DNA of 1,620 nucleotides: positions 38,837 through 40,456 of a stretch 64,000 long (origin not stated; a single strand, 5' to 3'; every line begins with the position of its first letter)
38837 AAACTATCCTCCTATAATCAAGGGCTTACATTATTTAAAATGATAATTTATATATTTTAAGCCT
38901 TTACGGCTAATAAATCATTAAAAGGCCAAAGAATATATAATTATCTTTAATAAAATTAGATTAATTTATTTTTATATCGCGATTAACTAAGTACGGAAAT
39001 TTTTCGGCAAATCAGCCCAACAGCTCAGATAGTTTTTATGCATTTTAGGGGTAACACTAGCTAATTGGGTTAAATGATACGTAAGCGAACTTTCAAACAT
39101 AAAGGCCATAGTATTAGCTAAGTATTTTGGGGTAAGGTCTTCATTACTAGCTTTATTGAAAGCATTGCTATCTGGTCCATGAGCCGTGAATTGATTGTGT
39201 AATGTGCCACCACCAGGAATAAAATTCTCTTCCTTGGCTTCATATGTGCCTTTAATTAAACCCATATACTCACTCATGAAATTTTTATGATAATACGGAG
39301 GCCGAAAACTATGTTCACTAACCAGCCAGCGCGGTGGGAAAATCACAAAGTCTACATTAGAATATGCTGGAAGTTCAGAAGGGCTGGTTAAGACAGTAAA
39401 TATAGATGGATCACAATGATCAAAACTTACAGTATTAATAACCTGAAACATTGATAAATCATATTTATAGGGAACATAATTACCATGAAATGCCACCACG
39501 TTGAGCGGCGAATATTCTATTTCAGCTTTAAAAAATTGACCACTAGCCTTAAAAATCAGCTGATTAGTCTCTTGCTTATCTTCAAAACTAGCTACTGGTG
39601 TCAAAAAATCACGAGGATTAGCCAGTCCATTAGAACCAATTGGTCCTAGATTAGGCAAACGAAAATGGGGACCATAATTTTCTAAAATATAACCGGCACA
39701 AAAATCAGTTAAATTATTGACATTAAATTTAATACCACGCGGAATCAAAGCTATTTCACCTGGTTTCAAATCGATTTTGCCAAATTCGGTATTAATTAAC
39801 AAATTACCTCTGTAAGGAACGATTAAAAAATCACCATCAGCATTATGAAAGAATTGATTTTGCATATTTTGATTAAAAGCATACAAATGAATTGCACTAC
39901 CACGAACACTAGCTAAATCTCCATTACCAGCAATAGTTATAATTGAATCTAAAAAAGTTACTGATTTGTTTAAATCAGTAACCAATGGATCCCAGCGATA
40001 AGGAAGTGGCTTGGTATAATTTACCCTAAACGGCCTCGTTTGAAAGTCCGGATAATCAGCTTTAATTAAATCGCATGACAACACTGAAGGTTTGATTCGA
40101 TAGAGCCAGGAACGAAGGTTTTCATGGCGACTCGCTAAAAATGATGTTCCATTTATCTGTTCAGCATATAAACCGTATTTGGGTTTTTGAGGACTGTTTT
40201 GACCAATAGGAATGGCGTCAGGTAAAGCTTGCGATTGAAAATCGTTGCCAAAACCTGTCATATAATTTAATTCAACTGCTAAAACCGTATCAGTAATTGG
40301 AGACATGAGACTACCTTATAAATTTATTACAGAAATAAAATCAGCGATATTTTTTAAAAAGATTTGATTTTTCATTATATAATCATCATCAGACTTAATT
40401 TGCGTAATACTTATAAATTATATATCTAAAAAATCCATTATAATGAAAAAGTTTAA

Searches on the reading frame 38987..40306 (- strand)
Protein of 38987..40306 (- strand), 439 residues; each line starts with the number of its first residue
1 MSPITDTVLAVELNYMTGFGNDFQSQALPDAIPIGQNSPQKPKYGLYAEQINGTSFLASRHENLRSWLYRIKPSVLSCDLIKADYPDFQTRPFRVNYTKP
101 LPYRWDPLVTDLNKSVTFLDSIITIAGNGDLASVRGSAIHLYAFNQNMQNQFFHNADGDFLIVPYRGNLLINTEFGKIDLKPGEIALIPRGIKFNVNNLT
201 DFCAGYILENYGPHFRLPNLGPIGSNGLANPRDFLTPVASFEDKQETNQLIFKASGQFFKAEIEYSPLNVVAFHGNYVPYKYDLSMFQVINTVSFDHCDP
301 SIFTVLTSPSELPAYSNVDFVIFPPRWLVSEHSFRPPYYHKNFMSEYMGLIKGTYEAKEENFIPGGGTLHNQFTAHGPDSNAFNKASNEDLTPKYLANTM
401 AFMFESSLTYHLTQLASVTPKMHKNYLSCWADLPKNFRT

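Call 84: search_protein_families(library=pfam, proteins=[window:38987-40306:-], max_evalue=0.00001)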
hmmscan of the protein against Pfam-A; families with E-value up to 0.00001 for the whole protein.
window:38987-40306:- (439 aa): 2 families
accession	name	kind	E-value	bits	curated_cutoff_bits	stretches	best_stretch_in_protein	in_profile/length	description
PF20510.4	HgmA_N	-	2.9e-108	361.8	20.2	1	14-284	1-273/273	Homogentisate 1,2-dioxygenase N-terminal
PF04209.19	HgmA_C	-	3.6e-71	238.4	21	1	286-437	2-153/153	Homogentisate 1,2-dioxygenase C-terminal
